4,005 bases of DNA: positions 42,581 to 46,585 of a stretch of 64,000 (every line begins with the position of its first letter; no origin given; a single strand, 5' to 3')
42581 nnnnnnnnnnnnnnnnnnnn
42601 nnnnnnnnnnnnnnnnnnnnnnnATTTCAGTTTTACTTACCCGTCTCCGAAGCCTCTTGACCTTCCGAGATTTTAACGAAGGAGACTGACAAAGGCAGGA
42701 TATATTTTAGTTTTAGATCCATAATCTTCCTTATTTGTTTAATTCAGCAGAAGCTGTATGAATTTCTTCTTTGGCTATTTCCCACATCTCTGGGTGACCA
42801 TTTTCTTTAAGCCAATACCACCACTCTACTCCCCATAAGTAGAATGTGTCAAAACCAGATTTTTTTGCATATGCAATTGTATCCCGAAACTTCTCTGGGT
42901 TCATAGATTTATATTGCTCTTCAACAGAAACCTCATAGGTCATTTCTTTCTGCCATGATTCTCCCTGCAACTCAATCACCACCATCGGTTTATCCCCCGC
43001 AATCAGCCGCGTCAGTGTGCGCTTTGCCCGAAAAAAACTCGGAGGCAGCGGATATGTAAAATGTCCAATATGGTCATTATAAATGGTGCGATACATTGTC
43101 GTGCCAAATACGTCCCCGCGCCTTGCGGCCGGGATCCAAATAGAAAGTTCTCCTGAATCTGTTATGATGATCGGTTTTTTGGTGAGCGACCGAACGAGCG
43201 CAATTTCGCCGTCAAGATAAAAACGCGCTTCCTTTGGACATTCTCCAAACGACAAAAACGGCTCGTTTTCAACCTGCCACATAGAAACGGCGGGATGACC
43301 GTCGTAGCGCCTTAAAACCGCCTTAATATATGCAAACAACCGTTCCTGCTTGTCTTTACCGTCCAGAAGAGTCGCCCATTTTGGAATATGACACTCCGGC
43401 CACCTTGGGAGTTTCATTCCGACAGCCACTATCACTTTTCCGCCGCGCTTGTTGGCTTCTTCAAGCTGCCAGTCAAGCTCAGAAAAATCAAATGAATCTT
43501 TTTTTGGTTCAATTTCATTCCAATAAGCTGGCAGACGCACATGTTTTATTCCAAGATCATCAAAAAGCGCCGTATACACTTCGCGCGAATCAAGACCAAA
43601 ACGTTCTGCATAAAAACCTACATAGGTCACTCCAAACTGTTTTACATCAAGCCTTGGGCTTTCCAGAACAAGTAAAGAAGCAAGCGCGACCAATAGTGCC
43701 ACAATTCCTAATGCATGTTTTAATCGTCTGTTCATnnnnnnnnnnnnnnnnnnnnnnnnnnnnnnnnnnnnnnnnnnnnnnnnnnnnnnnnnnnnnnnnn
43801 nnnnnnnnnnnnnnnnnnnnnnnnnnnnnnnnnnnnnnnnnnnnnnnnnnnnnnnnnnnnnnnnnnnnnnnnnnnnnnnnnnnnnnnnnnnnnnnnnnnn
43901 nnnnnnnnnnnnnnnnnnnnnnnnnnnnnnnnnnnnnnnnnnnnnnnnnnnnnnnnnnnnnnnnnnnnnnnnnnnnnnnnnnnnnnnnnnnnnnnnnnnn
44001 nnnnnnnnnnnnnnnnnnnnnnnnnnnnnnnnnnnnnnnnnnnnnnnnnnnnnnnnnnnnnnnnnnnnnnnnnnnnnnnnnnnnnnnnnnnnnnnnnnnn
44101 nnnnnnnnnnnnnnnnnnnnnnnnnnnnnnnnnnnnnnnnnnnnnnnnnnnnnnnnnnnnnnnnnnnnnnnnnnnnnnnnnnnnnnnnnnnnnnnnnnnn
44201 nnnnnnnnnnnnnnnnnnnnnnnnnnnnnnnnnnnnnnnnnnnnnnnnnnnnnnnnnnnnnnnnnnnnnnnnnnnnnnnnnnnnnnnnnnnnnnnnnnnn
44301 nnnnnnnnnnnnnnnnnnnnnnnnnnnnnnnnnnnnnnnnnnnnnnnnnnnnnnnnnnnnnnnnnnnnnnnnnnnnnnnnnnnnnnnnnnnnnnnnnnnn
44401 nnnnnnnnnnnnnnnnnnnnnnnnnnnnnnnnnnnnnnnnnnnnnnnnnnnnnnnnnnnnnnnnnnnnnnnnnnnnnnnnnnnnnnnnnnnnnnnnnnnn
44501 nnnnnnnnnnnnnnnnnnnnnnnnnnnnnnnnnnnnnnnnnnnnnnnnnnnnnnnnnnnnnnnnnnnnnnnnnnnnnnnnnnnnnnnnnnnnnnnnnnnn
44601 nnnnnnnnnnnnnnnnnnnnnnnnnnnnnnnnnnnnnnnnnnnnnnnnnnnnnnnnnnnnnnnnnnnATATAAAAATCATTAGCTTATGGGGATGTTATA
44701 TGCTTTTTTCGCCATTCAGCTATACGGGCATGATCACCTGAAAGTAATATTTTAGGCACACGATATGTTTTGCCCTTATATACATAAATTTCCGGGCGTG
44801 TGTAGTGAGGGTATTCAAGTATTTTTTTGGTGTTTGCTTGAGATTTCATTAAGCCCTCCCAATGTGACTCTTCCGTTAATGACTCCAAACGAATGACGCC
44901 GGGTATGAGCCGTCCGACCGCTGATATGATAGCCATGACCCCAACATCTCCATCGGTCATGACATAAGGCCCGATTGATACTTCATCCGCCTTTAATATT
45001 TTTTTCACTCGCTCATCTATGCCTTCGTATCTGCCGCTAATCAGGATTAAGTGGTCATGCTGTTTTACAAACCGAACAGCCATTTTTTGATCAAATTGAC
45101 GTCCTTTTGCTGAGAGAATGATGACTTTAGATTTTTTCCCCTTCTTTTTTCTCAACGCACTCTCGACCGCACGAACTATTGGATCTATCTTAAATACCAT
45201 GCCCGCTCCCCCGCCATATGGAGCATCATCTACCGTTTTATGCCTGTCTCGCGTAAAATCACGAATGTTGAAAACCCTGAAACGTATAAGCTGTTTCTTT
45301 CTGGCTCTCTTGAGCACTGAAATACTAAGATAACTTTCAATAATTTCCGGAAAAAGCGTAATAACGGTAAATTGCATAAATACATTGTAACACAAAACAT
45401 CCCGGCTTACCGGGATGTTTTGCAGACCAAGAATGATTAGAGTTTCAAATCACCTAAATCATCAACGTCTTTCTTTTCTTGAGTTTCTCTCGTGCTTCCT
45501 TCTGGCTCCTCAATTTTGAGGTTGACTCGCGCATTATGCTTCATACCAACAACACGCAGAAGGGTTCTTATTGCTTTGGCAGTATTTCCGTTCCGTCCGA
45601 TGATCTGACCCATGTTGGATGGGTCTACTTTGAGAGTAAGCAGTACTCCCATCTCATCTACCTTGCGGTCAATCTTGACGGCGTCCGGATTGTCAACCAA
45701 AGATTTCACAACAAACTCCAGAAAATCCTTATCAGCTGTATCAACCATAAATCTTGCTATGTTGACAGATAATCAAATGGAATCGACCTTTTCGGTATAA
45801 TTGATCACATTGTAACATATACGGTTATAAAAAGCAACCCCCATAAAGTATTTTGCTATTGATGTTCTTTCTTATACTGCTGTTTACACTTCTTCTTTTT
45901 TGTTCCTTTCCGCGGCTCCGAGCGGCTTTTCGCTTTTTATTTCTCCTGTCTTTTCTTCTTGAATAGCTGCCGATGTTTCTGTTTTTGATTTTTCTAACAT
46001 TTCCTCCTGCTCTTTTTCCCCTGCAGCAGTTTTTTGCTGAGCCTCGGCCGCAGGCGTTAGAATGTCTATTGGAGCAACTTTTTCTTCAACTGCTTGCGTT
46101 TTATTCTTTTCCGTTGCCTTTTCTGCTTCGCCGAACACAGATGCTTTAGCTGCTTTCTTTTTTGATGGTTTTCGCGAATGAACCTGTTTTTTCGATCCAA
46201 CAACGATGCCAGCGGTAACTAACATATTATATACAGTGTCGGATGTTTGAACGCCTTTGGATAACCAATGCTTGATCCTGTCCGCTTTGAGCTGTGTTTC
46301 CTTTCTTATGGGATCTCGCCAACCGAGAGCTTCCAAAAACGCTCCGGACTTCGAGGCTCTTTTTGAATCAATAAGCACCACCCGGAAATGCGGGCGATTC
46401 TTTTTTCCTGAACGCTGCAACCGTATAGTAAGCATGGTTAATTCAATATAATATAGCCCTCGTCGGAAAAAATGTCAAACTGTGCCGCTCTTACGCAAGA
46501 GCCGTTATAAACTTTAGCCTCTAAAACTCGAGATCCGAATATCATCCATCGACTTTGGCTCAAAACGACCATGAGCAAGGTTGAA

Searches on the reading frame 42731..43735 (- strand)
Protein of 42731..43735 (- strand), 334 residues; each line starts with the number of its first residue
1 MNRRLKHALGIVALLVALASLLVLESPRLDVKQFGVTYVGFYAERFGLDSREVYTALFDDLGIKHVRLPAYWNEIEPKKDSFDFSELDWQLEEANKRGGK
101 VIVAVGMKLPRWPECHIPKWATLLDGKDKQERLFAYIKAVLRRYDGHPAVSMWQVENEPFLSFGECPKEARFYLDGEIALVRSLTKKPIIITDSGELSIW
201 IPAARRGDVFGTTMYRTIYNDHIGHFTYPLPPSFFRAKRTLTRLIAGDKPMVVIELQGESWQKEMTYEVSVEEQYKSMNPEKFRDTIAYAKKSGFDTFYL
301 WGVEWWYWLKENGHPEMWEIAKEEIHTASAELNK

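Call 58: search_protein_families(library=pfam, proteins=[window:42731-43735:-], max_evalue=0.00001)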
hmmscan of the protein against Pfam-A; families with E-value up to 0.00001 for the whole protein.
window:42731-43735:- (334 aa): 2 families
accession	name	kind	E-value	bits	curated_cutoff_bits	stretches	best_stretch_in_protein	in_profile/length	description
PF02449.21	Glyco_hydro_42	-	1.2e-10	41.7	21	0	55-106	16-68/376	Beta-galactosidase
PF00150.24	Cellulase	-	1.3e-06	28.6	23.5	1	50-193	22-166/272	Cellulase (glycosyl hydrolase family 5)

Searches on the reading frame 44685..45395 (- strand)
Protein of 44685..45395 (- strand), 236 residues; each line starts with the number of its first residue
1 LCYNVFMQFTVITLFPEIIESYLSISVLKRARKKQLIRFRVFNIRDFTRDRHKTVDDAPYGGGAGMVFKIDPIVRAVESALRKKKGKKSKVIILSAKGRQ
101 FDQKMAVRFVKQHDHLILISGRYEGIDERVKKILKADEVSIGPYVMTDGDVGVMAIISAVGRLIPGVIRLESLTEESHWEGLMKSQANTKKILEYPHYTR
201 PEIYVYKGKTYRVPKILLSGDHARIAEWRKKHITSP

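Call 58: search_protein_families(library=pfam, proteins=[window:44685-45395:-], max_evalue=0.00001)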
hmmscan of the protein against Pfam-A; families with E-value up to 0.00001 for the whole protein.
window:44685-45395:- (236 aa): 1 family
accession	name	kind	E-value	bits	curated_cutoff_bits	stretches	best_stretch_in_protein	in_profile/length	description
PF01746.26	tRNA_m1G_MT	-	1.2e-48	165.8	27.3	1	29-232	2-185/195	tRNA (Guanine-1)-methyltransferase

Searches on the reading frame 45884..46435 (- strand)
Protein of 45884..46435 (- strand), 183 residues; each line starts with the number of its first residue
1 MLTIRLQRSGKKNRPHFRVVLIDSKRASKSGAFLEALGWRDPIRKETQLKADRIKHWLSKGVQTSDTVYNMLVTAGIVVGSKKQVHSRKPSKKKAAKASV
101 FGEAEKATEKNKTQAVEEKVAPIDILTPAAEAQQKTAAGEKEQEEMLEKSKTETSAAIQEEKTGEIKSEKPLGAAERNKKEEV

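Call 58: search_protein_families(library=pfam, proteins=[window:45884-46435:-], max_evalue=0.00001)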
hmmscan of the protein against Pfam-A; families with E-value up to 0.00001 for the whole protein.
window:45884-46435:- (183 aa): 1 family
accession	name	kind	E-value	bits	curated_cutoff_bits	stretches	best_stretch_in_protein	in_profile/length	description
PF00886.24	Ribosomal_S16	-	7.7e-15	55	27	1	8-65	1-62/62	Ribosomal protein S16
